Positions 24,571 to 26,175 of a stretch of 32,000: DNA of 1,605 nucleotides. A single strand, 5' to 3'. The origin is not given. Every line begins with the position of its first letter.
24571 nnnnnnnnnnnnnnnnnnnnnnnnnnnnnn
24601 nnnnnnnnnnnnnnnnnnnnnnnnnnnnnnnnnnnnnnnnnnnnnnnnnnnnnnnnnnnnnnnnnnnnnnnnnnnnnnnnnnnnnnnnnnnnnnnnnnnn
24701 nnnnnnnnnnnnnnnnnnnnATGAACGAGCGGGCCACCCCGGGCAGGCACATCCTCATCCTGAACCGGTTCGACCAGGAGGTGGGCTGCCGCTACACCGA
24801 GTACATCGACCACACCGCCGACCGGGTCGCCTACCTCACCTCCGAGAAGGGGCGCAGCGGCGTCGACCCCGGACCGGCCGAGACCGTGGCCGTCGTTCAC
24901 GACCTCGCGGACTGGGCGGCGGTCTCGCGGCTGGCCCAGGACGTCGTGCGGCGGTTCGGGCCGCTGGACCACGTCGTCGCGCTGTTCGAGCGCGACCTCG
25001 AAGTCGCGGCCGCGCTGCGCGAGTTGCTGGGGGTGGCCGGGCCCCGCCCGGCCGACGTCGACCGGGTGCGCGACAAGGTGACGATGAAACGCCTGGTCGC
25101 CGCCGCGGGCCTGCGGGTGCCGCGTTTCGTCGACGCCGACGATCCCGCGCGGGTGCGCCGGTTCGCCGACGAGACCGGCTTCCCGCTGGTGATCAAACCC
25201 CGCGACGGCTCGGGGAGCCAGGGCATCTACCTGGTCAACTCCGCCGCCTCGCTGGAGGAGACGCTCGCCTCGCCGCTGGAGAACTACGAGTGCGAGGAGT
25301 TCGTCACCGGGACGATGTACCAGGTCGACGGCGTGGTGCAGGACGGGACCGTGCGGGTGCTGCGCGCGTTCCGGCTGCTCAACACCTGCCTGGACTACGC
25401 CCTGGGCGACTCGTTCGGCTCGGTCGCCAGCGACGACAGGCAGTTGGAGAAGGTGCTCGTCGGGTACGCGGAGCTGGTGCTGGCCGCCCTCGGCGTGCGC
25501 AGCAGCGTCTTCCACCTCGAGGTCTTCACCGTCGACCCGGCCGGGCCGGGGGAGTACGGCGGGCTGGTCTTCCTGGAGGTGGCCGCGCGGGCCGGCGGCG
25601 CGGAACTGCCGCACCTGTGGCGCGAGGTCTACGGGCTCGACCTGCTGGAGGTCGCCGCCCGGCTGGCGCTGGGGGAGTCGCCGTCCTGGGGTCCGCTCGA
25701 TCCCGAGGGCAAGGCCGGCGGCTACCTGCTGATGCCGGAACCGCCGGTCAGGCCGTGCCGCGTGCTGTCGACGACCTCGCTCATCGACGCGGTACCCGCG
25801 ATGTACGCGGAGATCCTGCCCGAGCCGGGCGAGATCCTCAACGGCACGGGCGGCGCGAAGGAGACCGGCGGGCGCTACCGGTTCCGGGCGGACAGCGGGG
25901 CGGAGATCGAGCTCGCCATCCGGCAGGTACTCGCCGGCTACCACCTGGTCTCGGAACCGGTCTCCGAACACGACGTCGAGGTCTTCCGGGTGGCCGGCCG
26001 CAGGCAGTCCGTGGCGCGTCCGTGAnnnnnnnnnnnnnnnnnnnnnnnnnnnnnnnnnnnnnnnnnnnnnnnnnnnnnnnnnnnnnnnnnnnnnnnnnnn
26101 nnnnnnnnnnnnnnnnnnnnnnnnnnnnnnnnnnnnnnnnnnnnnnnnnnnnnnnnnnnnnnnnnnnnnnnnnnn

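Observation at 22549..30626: SARP-linked operon of aminotransferase, methyltransferase, ATP-grasp ligase and transporters: candidate NRPS-independent peptide cluster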

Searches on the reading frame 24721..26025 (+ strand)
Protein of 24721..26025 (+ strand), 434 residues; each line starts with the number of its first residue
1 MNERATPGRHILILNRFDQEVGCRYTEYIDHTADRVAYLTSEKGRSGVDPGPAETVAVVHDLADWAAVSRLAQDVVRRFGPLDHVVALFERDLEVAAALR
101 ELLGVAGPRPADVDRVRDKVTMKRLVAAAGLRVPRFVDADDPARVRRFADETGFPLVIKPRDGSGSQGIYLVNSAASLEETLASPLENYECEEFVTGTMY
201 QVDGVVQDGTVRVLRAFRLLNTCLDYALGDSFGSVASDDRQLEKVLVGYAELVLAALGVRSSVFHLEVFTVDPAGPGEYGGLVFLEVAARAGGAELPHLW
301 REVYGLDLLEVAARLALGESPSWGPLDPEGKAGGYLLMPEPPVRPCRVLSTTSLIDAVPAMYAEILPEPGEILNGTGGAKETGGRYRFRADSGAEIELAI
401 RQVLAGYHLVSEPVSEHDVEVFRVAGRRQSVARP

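Call 5: search_protein_families(library=pfam, proteins=[window:24721-26025:+], max_evalue=0.01)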
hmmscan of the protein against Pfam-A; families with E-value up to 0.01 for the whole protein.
window:24721-26025:+ (434 aa): 5 families
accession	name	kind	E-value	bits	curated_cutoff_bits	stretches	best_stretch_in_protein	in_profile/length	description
PF13535.11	ATP-grasp_4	-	1.8e-06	28.1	27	1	153-270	2-137/160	ATP-grasp domain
PF02786.22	CPSase_L_D2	-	3.6e-06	27.1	19.8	1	118-186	1-71/211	Carbamoyl-phosphate synthase L chain, ATP binding domain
PF02222.28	ATP-grasp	-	1.1e-05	25.7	27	1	126-195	3-76/179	ATP-grasp domain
PF02655.19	ATP-grasp_3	-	2e-05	25.2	23.2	1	117-215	2-89/160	ATP-grasp domain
PF14397.11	ATPgrasp_ST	-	0.00036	20.3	31.4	1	113-175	16-82/278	Sugar-transfer associated ATP-grasp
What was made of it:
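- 24721..26025 (+): Gene 3: ATP-grasp L-amino-acid ligase (434 aa). Pfam ATP-grasp_4 scores 28.1 against a cut-off of 27 (call 5).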

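Call 6: search_protein_families(library=ncbifam, proteins=[window:24721-26025:+], max_evalue=0.01)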
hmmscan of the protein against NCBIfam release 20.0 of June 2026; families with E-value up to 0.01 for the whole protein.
window:24721-26025:+ (434 aa): 43 families (the best 25 are shown)
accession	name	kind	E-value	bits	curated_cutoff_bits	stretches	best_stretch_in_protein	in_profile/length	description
NF002563.0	PRK02186.1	subfamily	3.4e-17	62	625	1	63-324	53-310/890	argininosuccinate lyase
NF005543.0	PRK07206.1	subfamily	4.7e-15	55.2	302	1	76-314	66-311/416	hypothetical protein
NF009404.0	PRK12767.1-3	equivalog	1.7e-08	33.7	316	1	111-183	104-176/344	carbamoyl phosphate synthase-like protein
NF009554.0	PRK12999.1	equivalog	4.9e-08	31.2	965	1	106-184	107-187/1147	pyruvate carboxylase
TIGR00768.1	rimK_fam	subfamily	5.6e-08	32.5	143.4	1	110-183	79-152/276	RimK family alpha-L-glutamate ligase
NF004680.0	PRK06019.1-6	equivalog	9.9e-08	31.1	327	1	107-186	105-185/405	5-(carboxyamino)imidazole ribonucleotide synthase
NF006406.0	PRK08654.1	equivalog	1.7e-07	30.1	739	1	103-185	100-184/499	acetyl-CoA carboxylase biotin carboxylase subunit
NF009402.0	PRK12767.1-1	equivalog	2.1e-07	30.1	218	1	113-188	110-186/329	carbamoyl phosphate synthase-like protein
NF009405.0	PRK12767.1-4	equivalog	5.2e-07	29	390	1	113-207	107-197/320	carbamoyl phosphate synthase-like protein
TIGR02068.2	cya_phycin_syn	equivalog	5.3e-07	28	850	1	113-202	208-301/862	cyanophycin synthetase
NF004679.0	PRK06019.1-5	equivalog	5.7e-07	28.7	326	1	106-271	87-254/376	5-(carboxyamino)imidazole ribonucleotide synthase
NF002378.0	PRK01372.1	subfamily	5.9e-07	28.5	243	1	118-215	100-198/305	D-alanine--D-alanine ligase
TIGR01161.1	purK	equivalog_domain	6.2e-07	29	318.4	1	106-196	86-179/362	5-(carboxyamino)imidazole ribonucleotide synthase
NF010623.0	PRK14016.1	subfamily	1.4e-06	26.8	877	1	116-180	212-277/871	cyanophycin synthetase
NF009406.0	PRK12767.1-5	equivalog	1.8e-06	27.3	271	1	113-207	108-201/327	carbamoyl phosphate synthase-like protein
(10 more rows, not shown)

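Call 12: search_solved_structures(query=window:24721-26025:+, max_evalue=0.01)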
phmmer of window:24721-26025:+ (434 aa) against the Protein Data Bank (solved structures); distinct sequences matched with E-value up to 0.01: 34.
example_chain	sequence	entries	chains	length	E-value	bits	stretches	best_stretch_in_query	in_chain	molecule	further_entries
4wd3_A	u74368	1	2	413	4e-13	52.6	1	53-339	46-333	L-amino acid ligase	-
3vot_A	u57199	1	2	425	4e-09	39.4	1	71-337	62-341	L-amino acid ligase, BL00235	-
8hz4_A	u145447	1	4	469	1.3e-07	34.5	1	30-322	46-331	Biotin carboxylase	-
6ybp_G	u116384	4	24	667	5.7e-07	32.3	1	90-183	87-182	Propionyl-CoA carboxylase alpha subunit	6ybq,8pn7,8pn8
3ho8_A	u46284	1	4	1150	0.00018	24.1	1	41-182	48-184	Pyruvate carboxylase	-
3hb9_A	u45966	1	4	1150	0.00018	24.1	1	41-182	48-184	Pyruvate carboxylase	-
3hbl_A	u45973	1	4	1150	0.00018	24.1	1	41-182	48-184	Pyruvate carboxylase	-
8gk8_C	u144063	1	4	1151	0.00018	24.1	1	42-182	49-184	Pyruvate carboxylase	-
4hnt_A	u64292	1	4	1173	0.00018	24.1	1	41-182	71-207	Pyruvate carboxylase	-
4hnu_A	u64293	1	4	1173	0.00018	24.1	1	41-182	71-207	Pyruvate carboxylase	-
3bg5_A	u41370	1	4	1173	0.00018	24.1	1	41-182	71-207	Pyruvate carboxylase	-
3u9s_A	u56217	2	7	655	0.00018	24.1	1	103-185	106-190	Methylcrotonyl-CoA carboxylase, alpha-subunit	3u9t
4hnv_A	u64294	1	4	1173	0.00018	24.1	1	41-182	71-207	Pyruvate carboxylase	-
7wta_A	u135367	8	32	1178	0.0002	23.9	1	105-183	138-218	Pyruvate carboxylase, mitochondrial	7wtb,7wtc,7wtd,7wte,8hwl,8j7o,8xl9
8evx_A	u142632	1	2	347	0.00022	23.8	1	116-209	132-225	D-alanine--D-alanine ligase A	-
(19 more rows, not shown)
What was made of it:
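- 24721..26025 (+): The best phmmer PDB hit is RizA 4wd3 at 4e-13 (call 12).
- On L-amino-acid ligase, ATP-grasp superfamily (gene 3): The best sequence hit in PDB is RizA (call 12).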

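Call 14: find_encoding_contigs(protein=window:24721-26025:+, flank=10000, max_places=6)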
Protein window:24721-26025:+ (434 aa): 1 contig read that carries it; 1 place shown.
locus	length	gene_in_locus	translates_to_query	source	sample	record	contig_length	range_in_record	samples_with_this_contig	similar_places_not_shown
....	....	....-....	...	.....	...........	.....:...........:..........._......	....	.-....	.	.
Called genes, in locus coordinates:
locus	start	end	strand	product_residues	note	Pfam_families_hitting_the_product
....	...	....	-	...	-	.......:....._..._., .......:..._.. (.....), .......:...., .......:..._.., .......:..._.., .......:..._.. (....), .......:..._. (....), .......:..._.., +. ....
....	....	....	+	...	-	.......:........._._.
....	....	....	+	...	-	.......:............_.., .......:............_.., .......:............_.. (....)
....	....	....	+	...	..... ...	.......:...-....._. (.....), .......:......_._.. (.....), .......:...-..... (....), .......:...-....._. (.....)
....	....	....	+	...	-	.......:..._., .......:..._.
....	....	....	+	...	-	?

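Call 21: find_homologous_proteins(query=window:24721-26025:+)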
Query window:24721-26025:+ (434 aa): 155 proteins with E <= 0.001 among 8000 candidates; the best 120 are listed.
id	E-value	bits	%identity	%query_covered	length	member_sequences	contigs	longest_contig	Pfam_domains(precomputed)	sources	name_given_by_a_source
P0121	1.5e-284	962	100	100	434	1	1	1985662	PF13535.12,PF02786.23,PF02222.28,PF02655.20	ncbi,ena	-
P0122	1.1e-244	830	87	100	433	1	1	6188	PF02222.28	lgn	-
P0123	9.5e-241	817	86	100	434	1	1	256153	PF13535.12,PF02655.20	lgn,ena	-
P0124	3.2e-237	806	85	100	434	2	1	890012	PF13535.12,PF02786.23,PF02222.28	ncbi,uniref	ncbi:acetyl-CoA carboxylase biotin carboxylase subunit family protein [Streptomyces sp. NPDC056224]|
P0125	4.9e-228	776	82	100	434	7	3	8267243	PF13535.12,PF02786.23,PF02222.28,PF02655.20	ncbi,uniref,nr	ncbi:biotin carboxylase [Kitasatospora gansuensis]|uniref:Biotin carboxylase n=1 Tax=Kitasatospora g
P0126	9.2e-226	768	82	100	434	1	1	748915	PF13535.12,PF02222.28,PF02655.20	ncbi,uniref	ncbi:acetyl-CoA carboxylase biotin carboxylase subunit family protein [Streptomyces sp. NPDC091268]|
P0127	1.6e-221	754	79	100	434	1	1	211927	PF13535.12,PF02786.23,PF02222.28,PF02655.20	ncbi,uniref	ncbi:acetyl-CoA carboxylase biotin carboxylase subunit family protein [Streptomyces sp. NPDC060031]|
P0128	2.6e-220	750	80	100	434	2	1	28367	PF13535.12,PF02222.28,PF02655.20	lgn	-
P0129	8.1e-215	732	78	100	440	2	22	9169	PF13535.12,PF02786.23,PF02222.28,PF02655.20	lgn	-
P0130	9.0e-213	725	78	100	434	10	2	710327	PF13535.12,PF02222.28,PF02655.20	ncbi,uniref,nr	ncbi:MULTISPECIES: acetyl-CoA carboxylase biotin carboxylase subunit family protein [unclassified St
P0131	4.0e-212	723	78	100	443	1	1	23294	PF13535.12,PF13549.12,PF02786.23,PF02222.28,PF02655.20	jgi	jgi:biotin carboxylase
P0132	5.9e-212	723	77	100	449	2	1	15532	PF13535.12,PF02786.23,PF02655.20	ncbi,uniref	ncbi:acetyl-CoA carboxylase biotin carboxylase subunit family protein [Streptomyces sp. NPDC058655]|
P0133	3.5e-207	707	76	98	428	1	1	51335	-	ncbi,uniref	ncbi:hypothetical protein [Streptomyces sp. NPDC057375]|uniref:hypothetical protein n=1 Tax=Streptom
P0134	4.5e-206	703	77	100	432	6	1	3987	PF13535.12,PF02786.23,PF02222.28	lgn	-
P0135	1.6e-205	701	75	100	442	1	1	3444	PF13549.12,PF02786.23,PF02222.28,PF02655.20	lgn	-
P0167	1.4e-112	395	49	94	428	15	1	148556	PF13535.12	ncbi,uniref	ncbi:hypothetical protein ABZ498_23015 [Streptomyces lavendulocolor]|uniref:ATP-grasp domain-contain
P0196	2.7e-72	262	41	95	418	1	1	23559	-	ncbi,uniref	ncbi:hypothetical protein AB0O34_29840 [Sphaerisporangium sp. NPDC088356]|uniref:ATP-grasp domain-co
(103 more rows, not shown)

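Call 23: find_related_loci(query=A1, collection=genome_contigs, flank=10000)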
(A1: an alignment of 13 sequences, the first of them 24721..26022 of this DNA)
Query A1 (434 aa) in genome_contigs; peptide patterns used: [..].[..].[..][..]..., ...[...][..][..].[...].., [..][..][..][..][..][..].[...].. (x = any residue, [..] = any of these).
600 stretches matched a pattern (row limit reached: there are more); 507 encode a relative of the query (tblastn E <= 1e-3); the best 80 are kept; 80 distinct loci.
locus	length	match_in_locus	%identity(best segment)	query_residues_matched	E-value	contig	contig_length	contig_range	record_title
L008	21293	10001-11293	81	1-431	0e+0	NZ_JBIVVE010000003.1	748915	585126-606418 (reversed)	Streptomyces sp. NPDC091268 NPDC091268_165_H6.ctg-0003, whole genome shotgun sequence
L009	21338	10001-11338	77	1-431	0e+0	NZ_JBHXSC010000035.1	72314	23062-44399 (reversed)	Streptomyces sp. NPDC058674 NPDC058674_T43_E7.ctg-0035, whole genome shotgun sequence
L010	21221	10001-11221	49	8-416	1e-115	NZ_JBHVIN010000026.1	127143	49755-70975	Streptomyces sp. NPDC057682 NPDC057682_383_A2.ctg-0026, whole genome shotgun sequence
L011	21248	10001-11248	46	3-418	1e-112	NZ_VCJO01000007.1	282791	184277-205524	Micromonospora sp. CP22 NODE_7_length_282791_cov_161.483991, whole genome shotgun sequence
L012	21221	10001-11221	48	9-417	3e-110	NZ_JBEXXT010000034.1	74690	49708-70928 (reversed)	Streptomyces sp. NPDC005786 NPDC005786_68_D2.ctg-0034, whole genome shotgun sequence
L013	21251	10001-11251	46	9-416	3e-104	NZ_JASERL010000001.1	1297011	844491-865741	Streptomyces sp. KL109B accn-1883.2223.con.0001, whole genome shotgun sequence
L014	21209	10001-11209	49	8-414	2e-101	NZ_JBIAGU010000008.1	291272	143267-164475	Kitasatospora sp. NPDC006697 NPDC006697_32_B5.ctg-0008, whole genome shotgun sequence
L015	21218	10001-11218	47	8-418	8e-100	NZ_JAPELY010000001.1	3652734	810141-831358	Streptomyces sp. NBC_00083 NBC_00083_4, whole genome shotgun sequence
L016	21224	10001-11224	47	9-417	5e-112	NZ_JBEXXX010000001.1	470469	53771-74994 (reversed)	Streptomyces sp. NPDC005761 NPDC005761_293_E6.ctg-0001, whole genome shotgun sequence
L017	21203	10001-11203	42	7-414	6e-82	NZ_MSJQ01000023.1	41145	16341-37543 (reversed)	Streptomyces sp. CBMA156 CBMA156_23, whole genome shotgun sequence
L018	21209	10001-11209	47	6-414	1e-103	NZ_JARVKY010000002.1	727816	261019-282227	Streptomyces sp. DH41 NODE_2_length_727816_cov_63.725640, whole genome shotgun sequence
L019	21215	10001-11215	41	4-414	1e-78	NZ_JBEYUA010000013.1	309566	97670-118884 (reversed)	Spirillospora sp. NPDC047279 NPDC047279_128_A9.ctg-0013, whole genome shotgun sequence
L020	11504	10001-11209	39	9-413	6e-78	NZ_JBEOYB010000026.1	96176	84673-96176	Streptomyces sp. NPDC001985 NPDC001985_17_B12.ctg-0026, whole genome shotgun sequence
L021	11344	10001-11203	39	10-413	9e-78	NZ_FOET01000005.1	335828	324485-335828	Streptomyces radiopugnans strain CGMCC 4.3519, whole genome shotgun sequence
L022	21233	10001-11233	39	1-418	6e-77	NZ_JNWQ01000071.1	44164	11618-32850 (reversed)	Streptomyces novaecaesareae strain NRRL B-1267 contig71.1, whole genome shotgun sequence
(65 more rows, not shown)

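Call 33: find_encoding_contigs(protein=P0167, flank=10000, max_places=1)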
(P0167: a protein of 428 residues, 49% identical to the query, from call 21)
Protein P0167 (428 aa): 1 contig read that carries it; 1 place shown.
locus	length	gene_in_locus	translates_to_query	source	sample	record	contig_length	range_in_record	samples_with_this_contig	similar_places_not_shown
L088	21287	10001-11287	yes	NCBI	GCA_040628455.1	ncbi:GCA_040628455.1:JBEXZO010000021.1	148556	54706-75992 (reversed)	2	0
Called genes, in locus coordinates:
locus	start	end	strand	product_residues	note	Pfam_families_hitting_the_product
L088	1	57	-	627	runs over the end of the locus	PF00009:GTP_EFTU (faint), PF00350:Dynamin_N (faint), PF01926:MMR_HSR1 (weak)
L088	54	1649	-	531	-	PF00350:Dynamin_N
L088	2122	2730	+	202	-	-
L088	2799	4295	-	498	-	PF01494:FAD_binding_3, PF21274:Rng_hyd_C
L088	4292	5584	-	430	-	-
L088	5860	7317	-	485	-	PF00083:Sugar_tr, PF03137:OATP (faint), PF07690:MFS_1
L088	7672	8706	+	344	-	PF01408:GFO_IDH_MocA, PF22725:GFO_IDH_MocA_C3 (weak)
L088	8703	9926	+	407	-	PF18130:ATPgrasp_N, PF02655:ATP-grasp_3, PF13535:ATP-grasp_4, PF18603:LAL_C2 (weak)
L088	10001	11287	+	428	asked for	PF13535:ATP-grasp_4 (faint)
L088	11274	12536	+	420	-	PF05977:MFS_3, PF07690:MFS_1, PF13347:MFS_2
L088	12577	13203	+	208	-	PF00697:PRAI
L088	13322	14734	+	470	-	PF00501:AMP-binding (weak)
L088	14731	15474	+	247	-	-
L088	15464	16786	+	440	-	PF07969:Amidohydro_3 (faint), PF01979:Amidohydro_1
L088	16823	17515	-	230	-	PF03358:FMN_red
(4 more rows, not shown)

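Call 34: find_encoding_contigs(protein=P0196, flank=10000, max_places=1)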
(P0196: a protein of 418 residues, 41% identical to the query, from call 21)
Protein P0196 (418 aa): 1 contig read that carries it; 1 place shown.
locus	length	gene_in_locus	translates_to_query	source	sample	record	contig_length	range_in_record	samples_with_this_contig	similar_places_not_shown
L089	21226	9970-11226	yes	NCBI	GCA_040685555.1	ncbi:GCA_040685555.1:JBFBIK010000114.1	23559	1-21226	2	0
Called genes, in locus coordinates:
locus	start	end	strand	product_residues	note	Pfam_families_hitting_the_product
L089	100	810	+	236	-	PF01168:Ala_racemase_N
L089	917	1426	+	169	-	PF04472:SepF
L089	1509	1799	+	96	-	PF02325:CCB3_YggT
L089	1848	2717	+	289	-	PF05103:DivIVA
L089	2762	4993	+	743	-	-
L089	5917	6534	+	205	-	PF00857:Isochorismatase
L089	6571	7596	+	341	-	PF00586:AIRS, PF02769:AIRS_C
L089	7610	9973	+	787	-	PF00708:Acylphosphatase, PF07503:zf-HYPF, PF01300:Sua5_yciO_yrdC, PF17788:HypF_C, PF22521:HypF_C_2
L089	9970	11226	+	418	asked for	-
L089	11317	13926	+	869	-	PF02655:ATP-grasp_3 (weak), PF13549:ATP-grasp_5 (weak), PF01071:GARS_A, PF02786:CPSase_L_D2, PF07478:Dala_Dala_lig_C (faint), PF13535:ATP-grasp_4, PF15632:ATPgrasp_Ter (faint), PF18603:LAL_C2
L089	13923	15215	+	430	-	PF05977:MFS_3, PF07690:MFS_1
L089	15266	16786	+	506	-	PF00282:Pyridoxal_deC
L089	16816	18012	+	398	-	PF00487:FA_desaturase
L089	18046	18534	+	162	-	PF02310:B12-binding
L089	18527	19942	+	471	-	PF06368:Met_asp_mut_E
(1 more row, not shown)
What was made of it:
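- Its relatives sit in other small cassettes with further ATP-grasp ligases and MFS_3 exporters (calls 33, 34).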

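Call 55: list_cluster_members(proteins=[P0121, P0001])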
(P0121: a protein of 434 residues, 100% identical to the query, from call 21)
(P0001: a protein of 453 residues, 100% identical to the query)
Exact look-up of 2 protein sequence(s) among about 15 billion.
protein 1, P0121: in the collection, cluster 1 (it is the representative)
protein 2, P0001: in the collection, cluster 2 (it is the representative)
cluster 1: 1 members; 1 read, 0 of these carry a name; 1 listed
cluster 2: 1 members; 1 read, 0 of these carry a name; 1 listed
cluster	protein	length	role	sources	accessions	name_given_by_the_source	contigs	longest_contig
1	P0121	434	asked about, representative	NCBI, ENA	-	-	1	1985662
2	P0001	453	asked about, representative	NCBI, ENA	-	-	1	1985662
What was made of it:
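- Tried and rejected: Organism name: the exact proteins carry no source name (call 55).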

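Call 73: predict_structure(alignment_id=A1)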
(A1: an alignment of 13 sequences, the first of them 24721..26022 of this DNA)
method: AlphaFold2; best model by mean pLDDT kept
length: 434 residues; sequences in the alignment: 13
mean_pLDDT: 88.6   pTM: 0.88
mean pLDDT of the five models: 88.6, 87.8, 86.9, 86.7, 86.1
residues with pLDDT >= 90: 291; 70-90: 106; 50-70: 32; < 50: 5
segments of 3 or more residues with pLDDT < 50: 1-4
pLDDT, mean of each block of 10 residues (from residue 1): 63 88 84 94 86 92 94 97 94 94 96 93 96 94 95 92 72 91 86 93 94 93 79 92 94 96 95 88 94 85 92 93 78 92 84 94 93 73 91 95 94 79 61 53
secondary structure, 60 per line:
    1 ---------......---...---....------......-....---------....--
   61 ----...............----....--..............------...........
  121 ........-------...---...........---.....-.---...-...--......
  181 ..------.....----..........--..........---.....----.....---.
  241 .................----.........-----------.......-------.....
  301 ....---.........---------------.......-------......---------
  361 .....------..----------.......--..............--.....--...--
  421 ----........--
elements in order: E10-15 H25-28 E35-40 H42-45 E55-58 H65-79 E84-87 H90-103 H110-117 H119-128 E136-138 H142-152 E156-160 E170-172 H175-182 E189-193 E198-207 E210-219 H223-227 E232-236 H240-257 E262-270 E282-288 H296-304 H308-316 E332-338 E346-351 E361-365 E384-390 H393-406 E409-413 H425-432
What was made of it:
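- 24721..26025 (+): AF2 model pLDDT 88.6 (call 73).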

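Call 75: fold_search(model_id=the predicted structure, library=pdb)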
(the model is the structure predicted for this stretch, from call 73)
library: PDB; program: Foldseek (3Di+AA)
matches with E <= 10: 1359; with E <= 0.001: 650
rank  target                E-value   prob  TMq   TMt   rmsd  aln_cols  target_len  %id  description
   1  4wd3_A                4.1e-29  1.00  0.74  0.82   3.7       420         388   18  Crystal structure of an L-amino acid ligase RizA (released 2015-09-09)
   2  3vot_B                1.2e-24  1.00  0.74  0.81   4.1       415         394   18  Crystal structure of L-amino acid ligase from Bacillus licheniformis (released 2012-11-07)
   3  3vot_A                6.1e-24  1.00  0.72  0.76   4.3       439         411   18  Crystal structure of L-amino acid ligase from Bacillus licheniformis (released 2012-11-07)
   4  3wo1                  1.2e-23  1.00  0.75  0.70   4.6       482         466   15  Crystal structure of Trp332Ala mutant YwfE, an L-amino acid ligase, with bound ADP-Mg-Ala (released 2014-05-14)
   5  3vmm                  1.8e-23  1.00  0.74  0.68   4.9       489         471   16  Crystal structure of BacD, an L-amino acid dipeptide ligase from Bacillus subtilis (released 2012-04-11)
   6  3wnz                  4.3e-23  1.00  0.73  0.69   5.0       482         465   16  Crystal structure of Bacillus subtilis YwfE, an L-amino acid ligase, with bound ADP-Mg-Pi (released 2014-05-14)
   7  4dim                  8.8e-22  1.00  0.63  0.69   6.2       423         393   13  Crystal structure of phosphoribosylglycinamide synthetase from Anaerococcus prevotii (released 2012-02-29)
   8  9yx2_B                5.3e-20  1.00  0.64  0.59   6.0       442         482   17  Structure of the long chain acyl-CoA carboxylase complex from Mycobacterium smegmatis with ATP, bicarbonate, and propi (released 2025-11-26)
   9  9yx2_T                1.0e-19  1.00  0.64  0.59   5.9       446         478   16  Structure of the long chain acyl-CoA carboxylase complex from Mycobacterium smegmatis with ATP, bicarbonate, and propi (released 2025-11-26)
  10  5vyz_A                1.1e-19  1.00  0.63  0.27   6.5       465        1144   12  Crystal structure of Lactococcus lactis pyruvate carboxylase in complex with cyclic-di-AMP (released 2017-08-16)
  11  8zux_A                1.6e-19  1.00  0.63  0.49   5.8       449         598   17  Structure of G668R-hPCC (released 2025-11-19)
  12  9yx2_A                1.9e-19  1.00  0.63  0.48   6.1       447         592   17  Structure of the long chain acyl-CoA carboxylase complex from Mycobacterium smegmatis with ATP, bicarbonate, and propi (released 2025-11-26)
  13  4mam_A                2.3e-19  1.00  0.63  0.72   5.2       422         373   14  The crystal structure of phosphoribosylaminoimidazole carboxylase ATPase subunit of Francisella tularensis subsp. tula (released 2013-08-28)
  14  9yx2_D                5.0e-19  1.00  0.62  0.57   6.1       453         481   16  Structure of the long chain acyl-CoA carboxylase complex from Mycobacterium smegmatis with ATP, bicarbonate, and propi (released 2025-11-26)
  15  4ma5                  6.0e-19  1.00  0.60  0.70   6.7       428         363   13  The crystal structure of phosphoribosylaminoimidazole carboxylase ATPase subunit of Francisella tularensis subsp. tulare (released 2013-08-28)
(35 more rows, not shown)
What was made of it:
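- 24721..26025 (+): The top six Foldseek PDB hits are RizA (4e-29, TMt 0.82), BL00235 and BacD/YwfE (call 75).
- On L-amino-acid ligase, ATP-grasp superfamily (gene 3): The top six Foldseek hits are RizA, BL00235 and BacD/YwfE, with E 4e-29 to 4e-23 and TMt 0.68-0.82 (call 75).
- Closest known: Bacilysin. Same: Gene 3 has the L-amino-acid-ligase fold, with RizA, BL00235 and BacD as its six best matches (call 75).
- Its six best structural matches are all L-amino-acid ligases (call 75).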
